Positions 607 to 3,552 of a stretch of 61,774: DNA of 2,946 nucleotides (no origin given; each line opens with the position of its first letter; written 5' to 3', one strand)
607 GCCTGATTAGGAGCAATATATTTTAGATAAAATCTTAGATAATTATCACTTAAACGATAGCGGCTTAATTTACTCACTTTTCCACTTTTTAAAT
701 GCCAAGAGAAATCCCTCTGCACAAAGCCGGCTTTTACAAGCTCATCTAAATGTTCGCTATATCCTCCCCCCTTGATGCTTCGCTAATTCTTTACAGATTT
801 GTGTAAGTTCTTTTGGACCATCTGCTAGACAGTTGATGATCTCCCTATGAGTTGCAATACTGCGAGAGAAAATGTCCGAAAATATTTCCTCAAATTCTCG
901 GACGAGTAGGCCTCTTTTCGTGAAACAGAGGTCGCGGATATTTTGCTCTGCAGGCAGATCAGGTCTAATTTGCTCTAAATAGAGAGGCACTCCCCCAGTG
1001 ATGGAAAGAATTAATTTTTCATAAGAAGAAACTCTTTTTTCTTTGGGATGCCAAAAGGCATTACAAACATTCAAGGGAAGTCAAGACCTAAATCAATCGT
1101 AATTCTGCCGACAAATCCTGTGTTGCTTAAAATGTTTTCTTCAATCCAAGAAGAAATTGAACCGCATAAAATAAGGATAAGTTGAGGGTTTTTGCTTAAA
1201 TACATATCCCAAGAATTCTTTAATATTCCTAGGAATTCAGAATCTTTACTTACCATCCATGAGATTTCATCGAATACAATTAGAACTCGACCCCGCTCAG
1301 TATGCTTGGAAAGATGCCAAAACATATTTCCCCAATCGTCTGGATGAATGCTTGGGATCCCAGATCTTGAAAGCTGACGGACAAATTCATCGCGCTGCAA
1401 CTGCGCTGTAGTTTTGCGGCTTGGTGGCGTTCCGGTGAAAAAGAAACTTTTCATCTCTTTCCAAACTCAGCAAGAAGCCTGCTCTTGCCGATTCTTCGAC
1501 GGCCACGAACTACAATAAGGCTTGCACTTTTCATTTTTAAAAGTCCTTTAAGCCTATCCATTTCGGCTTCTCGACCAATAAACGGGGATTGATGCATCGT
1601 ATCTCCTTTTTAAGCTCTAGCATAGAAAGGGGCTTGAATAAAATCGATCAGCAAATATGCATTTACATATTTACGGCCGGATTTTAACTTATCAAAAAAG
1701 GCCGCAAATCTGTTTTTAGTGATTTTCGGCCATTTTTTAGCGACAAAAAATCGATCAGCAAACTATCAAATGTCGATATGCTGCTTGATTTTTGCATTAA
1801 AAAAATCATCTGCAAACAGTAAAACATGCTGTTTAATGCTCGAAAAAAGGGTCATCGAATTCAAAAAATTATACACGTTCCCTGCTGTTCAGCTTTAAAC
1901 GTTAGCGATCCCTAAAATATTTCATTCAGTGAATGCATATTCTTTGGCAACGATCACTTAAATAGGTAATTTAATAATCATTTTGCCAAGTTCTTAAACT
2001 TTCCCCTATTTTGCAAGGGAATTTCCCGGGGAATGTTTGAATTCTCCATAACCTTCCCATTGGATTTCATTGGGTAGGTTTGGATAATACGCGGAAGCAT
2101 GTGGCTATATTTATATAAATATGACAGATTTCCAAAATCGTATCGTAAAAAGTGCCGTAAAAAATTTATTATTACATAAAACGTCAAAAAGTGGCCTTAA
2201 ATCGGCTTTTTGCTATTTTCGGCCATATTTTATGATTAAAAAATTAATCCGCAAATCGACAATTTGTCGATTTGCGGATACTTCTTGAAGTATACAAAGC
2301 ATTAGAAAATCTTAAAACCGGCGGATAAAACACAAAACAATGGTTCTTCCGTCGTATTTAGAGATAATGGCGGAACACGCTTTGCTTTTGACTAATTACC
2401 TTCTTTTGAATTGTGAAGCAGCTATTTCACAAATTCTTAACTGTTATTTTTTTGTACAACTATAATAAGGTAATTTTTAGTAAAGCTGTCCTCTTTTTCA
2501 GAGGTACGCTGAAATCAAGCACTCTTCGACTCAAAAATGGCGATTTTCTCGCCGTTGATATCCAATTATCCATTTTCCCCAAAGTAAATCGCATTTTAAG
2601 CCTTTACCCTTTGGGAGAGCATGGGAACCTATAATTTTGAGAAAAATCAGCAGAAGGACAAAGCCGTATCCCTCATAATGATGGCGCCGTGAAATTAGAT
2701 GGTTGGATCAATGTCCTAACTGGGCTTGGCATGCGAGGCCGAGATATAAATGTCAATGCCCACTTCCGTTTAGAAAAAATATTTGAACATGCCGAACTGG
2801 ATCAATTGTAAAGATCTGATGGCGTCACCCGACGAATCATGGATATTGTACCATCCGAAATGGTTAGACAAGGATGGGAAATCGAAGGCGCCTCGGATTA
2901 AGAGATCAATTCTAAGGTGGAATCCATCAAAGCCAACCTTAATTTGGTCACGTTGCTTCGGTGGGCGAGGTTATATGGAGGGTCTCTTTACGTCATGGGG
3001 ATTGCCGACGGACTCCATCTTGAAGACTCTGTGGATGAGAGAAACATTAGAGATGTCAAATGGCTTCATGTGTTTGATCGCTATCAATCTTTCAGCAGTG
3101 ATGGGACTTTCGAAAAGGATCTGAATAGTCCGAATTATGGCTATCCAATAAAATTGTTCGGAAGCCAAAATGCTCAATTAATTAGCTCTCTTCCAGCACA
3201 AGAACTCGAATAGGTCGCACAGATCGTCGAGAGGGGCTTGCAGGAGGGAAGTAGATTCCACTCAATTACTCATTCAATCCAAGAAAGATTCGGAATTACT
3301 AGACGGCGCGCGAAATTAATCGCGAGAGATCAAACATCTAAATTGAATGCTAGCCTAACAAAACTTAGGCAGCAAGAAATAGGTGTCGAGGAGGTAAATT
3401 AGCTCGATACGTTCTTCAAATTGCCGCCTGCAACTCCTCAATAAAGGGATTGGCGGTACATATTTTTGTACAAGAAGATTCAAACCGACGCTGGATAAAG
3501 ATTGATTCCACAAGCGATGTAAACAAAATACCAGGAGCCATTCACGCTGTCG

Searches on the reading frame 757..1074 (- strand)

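Call 6: search_protein_families(library=pfam, proteins=[window:757-1074:-], max_evalue=1)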
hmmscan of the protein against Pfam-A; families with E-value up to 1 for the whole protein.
window:757-1074:- (105 aa): 3 families
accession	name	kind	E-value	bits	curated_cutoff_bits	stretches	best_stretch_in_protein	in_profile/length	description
PF06723.19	MreB_Mbl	-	0.018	14.3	27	1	19-97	247-325/327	MreB/Mbl protein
PF01022.26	HTH_5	-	0.026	14.8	22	1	76-101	4-29/47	Bacterial regulatory protein, arsR family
PF04048.20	Sec8_N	-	0.041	14.2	26.8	1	65-99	63-97/142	Exocyst complex component Sec8 N-terminal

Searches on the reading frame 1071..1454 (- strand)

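Call 6: search_protein_families(library=pfam, proteins=[window:1071-1454:-], max_evalue=1)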
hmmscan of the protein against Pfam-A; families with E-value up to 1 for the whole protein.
window:1071-1454:- (127 aa): 2 families
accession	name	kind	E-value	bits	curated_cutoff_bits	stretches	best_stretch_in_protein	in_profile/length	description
PF13401.12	AAA_22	-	0.0033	18.2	27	1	8-100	39-126/130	AAA domain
PF01637.24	ATPase_2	-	0.061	13.5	33.2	1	47-117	104-173/225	ATPase domain predominantly from Archaea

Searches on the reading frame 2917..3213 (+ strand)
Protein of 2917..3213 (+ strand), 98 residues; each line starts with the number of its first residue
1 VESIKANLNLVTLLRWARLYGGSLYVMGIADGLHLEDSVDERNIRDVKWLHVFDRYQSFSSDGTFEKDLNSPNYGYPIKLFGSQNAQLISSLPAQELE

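Call 6: search_protein_families(library=pfam, proteins=[window:2917-3213:+], max_evalue=1)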
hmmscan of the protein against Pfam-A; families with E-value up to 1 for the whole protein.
window:2917-3213:+ (98 aa): 1 family
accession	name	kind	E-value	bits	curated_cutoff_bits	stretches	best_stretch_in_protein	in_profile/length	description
PF06381.16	Phage_portal_3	-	7.9e-08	31.8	33.8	1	5-77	51-125/357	Phage portal protein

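Call 78: search_protein_families(library=phrogs, proteins=[window:2917-3213:+], max_evalue=0.01)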
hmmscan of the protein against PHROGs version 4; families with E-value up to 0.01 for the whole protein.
window:2917-3213:+ (98 aa): 3 families
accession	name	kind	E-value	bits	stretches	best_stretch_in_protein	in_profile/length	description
phrog_146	-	head and packaging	3.7e-11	43.6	1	2-79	103-181/587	portal protein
phrog_15615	-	head and packaging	6.7e-08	33.1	1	5-79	85-155/194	virion structural protein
phrog_15528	-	head and packaging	1.1e-05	25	1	2-55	110-163/794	portal protein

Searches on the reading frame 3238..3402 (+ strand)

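Call 78: search_protein_families(library=phrogs, proteins=[window:3238-3402:+], max_evalue=0.01)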
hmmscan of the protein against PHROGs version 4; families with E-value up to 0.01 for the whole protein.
window:3238-3402:+ (54 aa): 4 families
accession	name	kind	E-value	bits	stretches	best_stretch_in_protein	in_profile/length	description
phrog_324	-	head and packaging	2.1e-19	71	1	2-52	215-265/624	head morphogenesis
phrog_15127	-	head and packaging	4.9e-12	46.2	1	1-52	141-192/602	head protein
phrog_4529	-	head and packaging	4.5e-10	40.4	1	2-51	182-231/533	minor head protein and DNA pilot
phrog_595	-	head and packaging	0.00026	21.5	1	4-52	200-249/513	head maturation protease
